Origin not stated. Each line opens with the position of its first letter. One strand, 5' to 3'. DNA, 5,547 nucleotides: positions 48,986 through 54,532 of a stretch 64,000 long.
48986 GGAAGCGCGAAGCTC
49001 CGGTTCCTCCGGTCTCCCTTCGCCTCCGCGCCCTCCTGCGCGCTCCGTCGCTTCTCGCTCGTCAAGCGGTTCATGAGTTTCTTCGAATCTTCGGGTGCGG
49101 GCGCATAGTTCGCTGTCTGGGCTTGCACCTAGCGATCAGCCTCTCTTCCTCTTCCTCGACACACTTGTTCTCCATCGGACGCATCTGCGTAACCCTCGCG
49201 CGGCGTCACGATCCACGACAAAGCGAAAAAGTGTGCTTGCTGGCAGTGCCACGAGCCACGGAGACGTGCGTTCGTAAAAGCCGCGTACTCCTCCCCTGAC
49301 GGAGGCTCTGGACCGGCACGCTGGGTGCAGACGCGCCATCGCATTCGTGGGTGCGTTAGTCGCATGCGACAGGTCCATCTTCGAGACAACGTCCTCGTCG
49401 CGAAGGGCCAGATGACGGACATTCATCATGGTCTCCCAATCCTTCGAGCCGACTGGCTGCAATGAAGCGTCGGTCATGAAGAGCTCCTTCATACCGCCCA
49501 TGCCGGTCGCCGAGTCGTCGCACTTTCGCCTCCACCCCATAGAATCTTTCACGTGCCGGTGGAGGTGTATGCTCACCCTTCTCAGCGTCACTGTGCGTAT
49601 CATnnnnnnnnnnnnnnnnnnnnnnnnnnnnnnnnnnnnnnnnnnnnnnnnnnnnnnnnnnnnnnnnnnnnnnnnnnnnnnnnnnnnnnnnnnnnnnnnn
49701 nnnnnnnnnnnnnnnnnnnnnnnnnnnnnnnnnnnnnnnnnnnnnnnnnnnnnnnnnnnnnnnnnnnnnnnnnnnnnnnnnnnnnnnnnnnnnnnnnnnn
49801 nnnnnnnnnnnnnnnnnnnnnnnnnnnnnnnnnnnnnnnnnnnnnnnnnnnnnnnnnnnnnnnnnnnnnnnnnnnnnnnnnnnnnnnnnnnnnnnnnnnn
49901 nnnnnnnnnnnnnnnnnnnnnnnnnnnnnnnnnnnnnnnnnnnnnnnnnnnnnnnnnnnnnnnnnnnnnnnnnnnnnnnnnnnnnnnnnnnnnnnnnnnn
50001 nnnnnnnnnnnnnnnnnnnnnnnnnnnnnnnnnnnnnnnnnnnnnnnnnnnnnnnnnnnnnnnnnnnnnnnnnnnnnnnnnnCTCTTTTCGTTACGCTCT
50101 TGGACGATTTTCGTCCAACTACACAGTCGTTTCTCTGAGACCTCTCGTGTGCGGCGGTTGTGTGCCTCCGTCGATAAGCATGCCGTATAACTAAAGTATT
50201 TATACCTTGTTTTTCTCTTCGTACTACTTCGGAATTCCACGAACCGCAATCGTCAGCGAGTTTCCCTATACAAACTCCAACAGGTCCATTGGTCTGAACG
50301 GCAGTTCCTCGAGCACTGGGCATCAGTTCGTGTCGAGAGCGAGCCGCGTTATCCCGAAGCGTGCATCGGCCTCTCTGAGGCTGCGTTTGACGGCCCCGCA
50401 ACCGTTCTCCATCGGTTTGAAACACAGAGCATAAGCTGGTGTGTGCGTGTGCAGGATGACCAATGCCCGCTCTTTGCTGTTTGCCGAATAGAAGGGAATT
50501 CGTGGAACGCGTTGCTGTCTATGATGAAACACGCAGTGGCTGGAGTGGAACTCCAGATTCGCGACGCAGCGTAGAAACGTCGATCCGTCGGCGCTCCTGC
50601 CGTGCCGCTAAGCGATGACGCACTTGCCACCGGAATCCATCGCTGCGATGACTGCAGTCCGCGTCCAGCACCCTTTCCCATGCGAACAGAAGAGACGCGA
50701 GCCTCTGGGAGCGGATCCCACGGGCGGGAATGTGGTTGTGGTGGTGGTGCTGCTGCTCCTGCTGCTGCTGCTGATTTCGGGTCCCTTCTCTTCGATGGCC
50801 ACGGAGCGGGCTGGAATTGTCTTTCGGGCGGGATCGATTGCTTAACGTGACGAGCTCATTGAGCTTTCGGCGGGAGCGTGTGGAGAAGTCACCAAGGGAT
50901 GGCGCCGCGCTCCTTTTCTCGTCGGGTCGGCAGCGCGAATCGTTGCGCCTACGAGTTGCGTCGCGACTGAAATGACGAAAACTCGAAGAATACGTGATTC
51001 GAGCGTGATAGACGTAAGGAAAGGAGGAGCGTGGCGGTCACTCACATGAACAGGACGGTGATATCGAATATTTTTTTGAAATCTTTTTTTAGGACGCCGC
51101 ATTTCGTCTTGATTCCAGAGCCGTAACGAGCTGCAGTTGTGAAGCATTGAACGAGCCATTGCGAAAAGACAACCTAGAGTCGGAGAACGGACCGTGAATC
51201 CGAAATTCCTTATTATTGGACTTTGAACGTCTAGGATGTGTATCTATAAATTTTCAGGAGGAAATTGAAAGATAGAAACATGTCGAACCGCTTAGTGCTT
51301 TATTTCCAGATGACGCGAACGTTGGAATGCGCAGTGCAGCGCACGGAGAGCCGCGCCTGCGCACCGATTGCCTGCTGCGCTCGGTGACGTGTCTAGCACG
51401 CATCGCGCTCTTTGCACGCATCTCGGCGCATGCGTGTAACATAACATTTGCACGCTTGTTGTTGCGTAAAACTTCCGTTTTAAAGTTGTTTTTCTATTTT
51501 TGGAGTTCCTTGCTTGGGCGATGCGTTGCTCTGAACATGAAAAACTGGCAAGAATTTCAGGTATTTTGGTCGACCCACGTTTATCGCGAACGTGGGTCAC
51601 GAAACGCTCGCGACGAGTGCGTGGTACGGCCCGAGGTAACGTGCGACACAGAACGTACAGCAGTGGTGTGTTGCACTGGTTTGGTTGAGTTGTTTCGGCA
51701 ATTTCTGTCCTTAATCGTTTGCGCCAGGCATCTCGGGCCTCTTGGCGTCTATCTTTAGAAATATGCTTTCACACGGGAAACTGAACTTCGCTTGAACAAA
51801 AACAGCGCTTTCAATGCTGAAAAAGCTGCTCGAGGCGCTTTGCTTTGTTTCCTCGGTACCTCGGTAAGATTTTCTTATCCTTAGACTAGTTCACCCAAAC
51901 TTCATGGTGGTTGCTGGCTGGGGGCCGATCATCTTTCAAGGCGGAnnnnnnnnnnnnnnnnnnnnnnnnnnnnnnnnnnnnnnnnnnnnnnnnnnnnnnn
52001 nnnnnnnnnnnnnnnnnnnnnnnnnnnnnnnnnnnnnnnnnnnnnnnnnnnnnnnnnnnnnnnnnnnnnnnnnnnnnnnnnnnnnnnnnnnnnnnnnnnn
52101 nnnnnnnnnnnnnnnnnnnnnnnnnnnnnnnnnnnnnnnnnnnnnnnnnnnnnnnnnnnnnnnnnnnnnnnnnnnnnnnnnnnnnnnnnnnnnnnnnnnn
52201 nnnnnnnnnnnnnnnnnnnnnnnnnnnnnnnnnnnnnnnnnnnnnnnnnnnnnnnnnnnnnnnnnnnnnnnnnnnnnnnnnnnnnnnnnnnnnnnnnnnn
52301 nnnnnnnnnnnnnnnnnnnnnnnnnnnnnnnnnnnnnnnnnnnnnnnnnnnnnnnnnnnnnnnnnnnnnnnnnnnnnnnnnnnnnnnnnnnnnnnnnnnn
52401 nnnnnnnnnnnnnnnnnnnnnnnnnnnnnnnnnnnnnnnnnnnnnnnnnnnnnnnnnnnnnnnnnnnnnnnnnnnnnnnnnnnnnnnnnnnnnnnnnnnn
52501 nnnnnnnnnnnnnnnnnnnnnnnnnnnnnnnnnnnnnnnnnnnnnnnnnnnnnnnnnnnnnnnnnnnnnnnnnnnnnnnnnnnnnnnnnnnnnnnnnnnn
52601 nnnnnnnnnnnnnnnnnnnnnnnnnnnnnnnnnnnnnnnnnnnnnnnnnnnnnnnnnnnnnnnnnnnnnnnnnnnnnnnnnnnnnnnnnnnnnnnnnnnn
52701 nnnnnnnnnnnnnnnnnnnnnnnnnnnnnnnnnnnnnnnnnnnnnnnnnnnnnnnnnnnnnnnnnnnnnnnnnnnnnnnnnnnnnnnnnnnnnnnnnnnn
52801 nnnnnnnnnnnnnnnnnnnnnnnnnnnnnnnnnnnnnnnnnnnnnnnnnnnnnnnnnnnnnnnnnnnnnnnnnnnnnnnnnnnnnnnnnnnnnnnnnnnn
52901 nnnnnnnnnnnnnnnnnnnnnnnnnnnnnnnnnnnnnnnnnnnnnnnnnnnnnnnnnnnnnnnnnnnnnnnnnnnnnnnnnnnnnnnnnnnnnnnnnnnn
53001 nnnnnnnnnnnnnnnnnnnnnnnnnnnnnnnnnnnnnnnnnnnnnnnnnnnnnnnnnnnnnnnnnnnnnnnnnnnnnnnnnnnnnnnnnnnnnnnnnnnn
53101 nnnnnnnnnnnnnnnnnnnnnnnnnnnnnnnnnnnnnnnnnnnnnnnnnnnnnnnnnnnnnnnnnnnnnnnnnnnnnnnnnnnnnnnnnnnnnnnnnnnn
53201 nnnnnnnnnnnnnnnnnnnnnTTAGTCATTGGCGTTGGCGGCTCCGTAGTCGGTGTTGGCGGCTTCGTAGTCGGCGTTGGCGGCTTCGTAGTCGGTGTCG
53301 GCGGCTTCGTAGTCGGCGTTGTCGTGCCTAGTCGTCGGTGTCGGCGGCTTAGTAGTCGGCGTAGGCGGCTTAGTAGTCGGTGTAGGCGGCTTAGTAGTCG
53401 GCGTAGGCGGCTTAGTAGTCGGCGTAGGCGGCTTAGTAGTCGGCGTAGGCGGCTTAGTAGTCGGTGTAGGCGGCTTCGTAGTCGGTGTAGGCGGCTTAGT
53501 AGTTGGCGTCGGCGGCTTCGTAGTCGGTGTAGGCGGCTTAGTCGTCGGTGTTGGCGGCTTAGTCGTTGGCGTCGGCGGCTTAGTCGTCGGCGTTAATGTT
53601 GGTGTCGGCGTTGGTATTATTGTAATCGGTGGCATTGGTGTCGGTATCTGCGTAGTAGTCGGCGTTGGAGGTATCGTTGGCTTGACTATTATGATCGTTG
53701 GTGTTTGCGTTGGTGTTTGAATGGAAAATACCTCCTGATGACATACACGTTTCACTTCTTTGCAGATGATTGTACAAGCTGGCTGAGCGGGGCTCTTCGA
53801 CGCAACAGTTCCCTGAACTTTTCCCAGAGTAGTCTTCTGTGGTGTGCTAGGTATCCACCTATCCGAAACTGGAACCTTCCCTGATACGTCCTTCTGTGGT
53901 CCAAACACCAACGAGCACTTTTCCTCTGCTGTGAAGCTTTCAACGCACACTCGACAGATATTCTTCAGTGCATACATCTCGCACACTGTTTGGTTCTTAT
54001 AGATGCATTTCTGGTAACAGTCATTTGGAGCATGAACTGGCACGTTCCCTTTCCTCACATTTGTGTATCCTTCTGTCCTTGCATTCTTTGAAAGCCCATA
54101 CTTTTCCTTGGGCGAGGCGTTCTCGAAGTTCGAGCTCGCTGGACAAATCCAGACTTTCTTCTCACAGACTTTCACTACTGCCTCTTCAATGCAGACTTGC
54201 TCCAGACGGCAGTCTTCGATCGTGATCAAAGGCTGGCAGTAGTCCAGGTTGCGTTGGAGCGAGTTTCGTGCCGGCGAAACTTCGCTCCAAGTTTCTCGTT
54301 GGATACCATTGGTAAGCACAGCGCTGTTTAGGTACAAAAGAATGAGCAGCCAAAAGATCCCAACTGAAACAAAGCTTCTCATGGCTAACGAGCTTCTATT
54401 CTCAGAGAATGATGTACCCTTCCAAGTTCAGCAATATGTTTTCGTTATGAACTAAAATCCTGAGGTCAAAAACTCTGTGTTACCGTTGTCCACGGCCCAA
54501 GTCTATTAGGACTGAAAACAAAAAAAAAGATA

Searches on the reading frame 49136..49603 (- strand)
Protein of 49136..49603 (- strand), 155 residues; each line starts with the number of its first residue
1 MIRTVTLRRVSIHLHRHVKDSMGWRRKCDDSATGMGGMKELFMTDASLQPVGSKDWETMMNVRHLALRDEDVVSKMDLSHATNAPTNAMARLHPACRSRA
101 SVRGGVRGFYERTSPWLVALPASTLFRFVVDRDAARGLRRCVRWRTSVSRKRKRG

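Call 71: search_protein_representatives(protein=window:49136-49603:-)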
Query: 155 residues. Proteins with E-value up to 0.001 (for the whole library): 5; up to 1e-10: 3; up to 1e-30: 1. The best 5 are listed.
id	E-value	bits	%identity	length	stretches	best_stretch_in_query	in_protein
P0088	3.2e-98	342.2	99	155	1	1-155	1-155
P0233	1.1e-18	84.1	94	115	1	43-90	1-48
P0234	9.6e-12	61.6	41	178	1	2-86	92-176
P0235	7.8e-09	52.2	38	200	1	2-86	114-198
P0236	1.1e-04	38.7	28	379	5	96-145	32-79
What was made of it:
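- A phmmer search with the 155-aa arm ORF returned no virus protein at E <= 1e-3 (call 71).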

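Call 73: find_encoding_contigs(protein=P0234, flank=6000, max_places=4)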
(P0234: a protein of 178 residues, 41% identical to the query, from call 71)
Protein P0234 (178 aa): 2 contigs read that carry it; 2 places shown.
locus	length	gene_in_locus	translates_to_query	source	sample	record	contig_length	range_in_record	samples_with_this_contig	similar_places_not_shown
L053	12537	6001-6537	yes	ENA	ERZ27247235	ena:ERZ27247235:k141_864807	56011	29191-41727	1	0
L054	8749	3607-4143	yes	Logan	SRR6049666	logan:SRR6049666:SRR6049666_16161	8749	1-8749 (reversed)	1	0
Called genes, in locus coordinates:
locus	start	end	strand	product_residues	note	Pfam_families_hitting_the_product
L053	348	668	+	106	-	-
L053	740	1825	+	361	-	-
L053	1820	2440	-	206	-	-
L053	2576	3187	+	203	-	PF00903:Glyoxalase, PF13669:Glyoxalase_4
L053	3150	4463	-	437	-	PF13685:Fe-ADH_2 (weak), PF01761:DHQ_synthase, PF24621:DHQS_C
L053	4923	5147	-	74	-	-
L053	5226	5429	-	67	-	-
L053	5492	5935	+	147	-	-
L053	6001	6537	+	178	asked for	-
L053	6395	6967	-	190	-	-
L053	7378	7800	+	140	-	-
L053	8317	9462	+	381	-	-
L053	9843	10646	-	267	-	PF00179:UQ_con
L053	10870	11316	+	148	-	-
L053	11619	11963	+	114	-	-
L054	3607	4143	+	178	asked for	-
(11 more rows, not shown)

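Call 91: search_protein_families(library=pfam, max_evalue=0.1, proteins=[window:49136-49603:-, P0234])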
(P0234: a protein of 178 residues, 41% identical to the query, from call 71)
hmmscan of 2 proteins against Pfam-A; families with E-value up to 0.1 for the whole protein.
window:49136-49603:- (155 aa): 0 families

P0234 (178 aa): 1 family
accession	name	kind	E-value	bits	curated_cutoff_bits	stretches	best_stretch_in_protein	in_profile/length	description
PF18272.6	ssDNA_TraI_N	-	0.048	14.1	26.4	0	51-77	15-41/53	single-stranded DNA binding TraI N-terminal subdomain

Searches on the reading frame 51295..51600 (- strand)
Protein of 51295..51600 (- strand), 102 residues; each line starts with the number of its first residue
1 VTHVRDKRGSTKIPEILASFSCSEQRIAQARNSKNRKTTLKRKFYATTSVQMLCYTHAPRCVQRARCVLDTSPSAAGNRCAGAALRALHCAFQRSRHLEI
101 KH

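Call 80: find_encoding_contigs(protein=window:51295-51600:-, flank=10000, max_places=10)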
Protein seq(102 aa) (102 aa): no gene with exactly this product is on record in the collection.

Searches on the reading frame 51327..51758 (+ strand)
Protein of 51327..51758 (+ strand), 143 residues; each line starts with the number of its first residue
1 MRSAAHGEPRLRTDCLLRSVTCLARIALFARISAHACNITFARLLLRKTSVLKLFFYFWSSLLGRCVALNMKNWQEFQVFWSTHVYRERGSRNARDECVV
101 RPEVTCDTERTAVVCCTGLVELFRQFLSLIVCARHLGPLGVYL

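Call 79: find_encoding_contigs(protein=window:51327-51758:+, flank=10000, max_places=10)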
Protein window:51327-51758:+ (143 aa): no gene with exactly this product is on record in the collection.
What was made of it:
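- Tried and rejected: Contigs across the left inner junction (calls 79, 80).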

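Call 91: search_protein_families(library=pfam, max_evalue=0.1, proteins=[window:51327-51758:+])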
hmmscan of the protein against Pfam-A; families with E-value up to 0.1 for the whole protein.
window:51327-51758:+ (143 aa): 0 families

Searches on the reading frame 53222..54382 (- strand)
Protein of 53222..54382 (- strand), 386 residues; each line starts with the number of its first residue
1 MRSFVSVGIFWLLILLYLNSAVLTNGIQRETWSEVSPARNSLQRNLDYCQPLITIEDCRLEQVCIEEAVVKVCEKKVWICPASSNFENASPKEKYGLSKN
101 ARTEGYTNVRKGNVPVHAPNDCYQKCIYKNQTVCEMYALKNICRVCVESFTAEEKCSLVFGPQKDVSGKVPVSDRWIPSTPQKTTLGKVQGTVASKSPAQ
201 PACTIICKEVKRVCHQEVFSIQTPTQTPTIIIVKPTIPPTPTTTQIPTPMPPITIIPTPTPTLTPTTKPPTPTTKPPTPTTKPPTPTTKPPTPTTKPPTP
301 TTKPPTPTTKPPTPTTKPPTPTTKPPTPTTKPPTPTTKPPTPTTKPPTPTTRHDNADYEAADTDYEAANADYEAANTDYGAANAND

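Call 7: list_cluster_members(proteins=[window:53222-54382:-, window:56625-57701:-, window:8741-10552:+, window:33870-37112:-, window:5112-6020:+, window:13775-14704:-, window:38388-39059:-])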
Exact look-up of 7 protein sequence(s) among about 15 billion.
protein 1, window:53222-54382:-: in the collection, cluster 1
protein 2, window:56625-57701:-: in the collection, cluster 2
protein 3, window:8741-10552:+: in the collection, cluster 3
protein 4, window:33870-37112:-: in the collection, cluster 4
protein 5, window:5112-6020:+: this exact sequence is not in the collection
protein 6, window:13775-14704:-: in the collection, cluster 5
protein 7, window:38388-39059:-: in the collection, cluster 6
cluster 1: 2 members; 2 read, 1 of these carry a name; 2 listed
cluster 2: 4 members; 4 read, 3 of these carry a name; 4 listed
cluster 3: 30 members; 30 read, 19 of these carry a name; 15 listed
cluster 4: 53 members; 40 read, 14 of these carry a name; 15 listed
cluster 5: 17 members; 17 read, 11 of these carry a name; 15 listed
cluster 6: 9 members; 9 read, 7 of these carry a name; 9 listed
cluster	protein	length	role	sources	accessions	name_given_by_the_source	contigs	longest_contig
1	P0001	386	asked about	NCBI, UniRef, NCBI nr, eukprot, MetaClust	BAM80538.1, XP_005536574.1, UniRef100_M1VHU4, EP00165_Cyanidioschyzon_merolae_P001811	hypothetical protein CYME_CMK168C [Cyanidioschyzon merolae strain 10D] | Uncharacterized protein n=1 Tax=Cyanidioschyzon merolae (strain NIES-3377 / 10D) ... | XP_005536574.1 hypothetical protein CYME_CMK168C [Cyanidioschyzon merolae strain 10D]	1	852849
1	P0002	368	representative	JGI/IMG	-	-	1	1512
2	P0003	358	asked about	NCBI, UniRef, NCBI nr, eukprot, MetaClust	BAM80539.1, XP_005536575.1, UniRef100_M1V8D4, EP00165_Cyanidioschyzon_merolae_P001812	hypothetical protein CYME_CMK170C [Cyanidioschyzon merolae strain 10D] | Uncharacterized protein n=1 Tax=Cyanidioschyzon merolae (strain NIES-3377 / 10D) ... | XP_005536575.1 hypothetical protein CYME_CMK170C [Cyanidioschyzon merolae strain 10D]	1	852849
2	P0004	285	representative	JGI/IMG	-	hypothetical protein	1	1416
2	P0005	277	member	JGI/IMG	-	hypothetical protein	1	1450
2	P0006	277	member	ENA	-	-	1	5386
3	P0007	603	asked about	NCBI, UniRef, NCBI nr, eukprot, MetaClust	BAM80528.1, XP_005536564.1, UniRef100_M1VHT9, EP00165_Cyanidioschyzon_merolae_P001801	hypothetical protein, conserved [Cyanidioschyzon merolae strain 10D] | Dolichyl-diphosphooligosaccharide--protein glycosyltransferase subunit 1 n=1 ... | XP_005536564.1 hypothetical protein, conserved [Cyanidioschyzon merolae strain 10D]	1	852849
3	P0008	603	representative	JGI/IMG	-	hypothetical protein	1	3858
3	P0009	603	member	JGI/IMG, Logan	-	hypothetical protein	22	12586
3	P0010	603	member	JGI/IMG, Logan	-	hypothetical protein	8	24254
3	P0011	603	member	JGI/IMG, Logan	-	hypothetical protein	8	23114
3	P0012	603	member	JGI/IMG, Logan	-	hypothetical protein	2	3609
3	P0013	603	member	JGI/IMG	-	hypothetical protein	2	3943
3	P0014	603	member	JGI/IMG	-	hypothetical protein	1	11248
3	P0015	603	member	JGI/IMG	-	hypothetical protein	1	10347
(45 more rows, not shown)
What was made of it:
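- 53222..54382 (-): CMK168C, a secreted protein with an N-terminal cysteine-rich region followed by TTKPPTP repeats (21-nt unit x 19). Call 7 (exact match to BAM80538).
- Checked: The core holds CMK168C (53222-54382, -) and CMK170C (56625-57701, -), both exact matches (call 7).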

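Call 8: search_protein_families(library=pfam, proteins=[window:53222-54382:-], max_evalue=0.01)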
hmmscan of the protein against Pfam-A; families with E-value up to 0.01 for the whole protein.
window:53222-54382:- (386 aa): 0 families
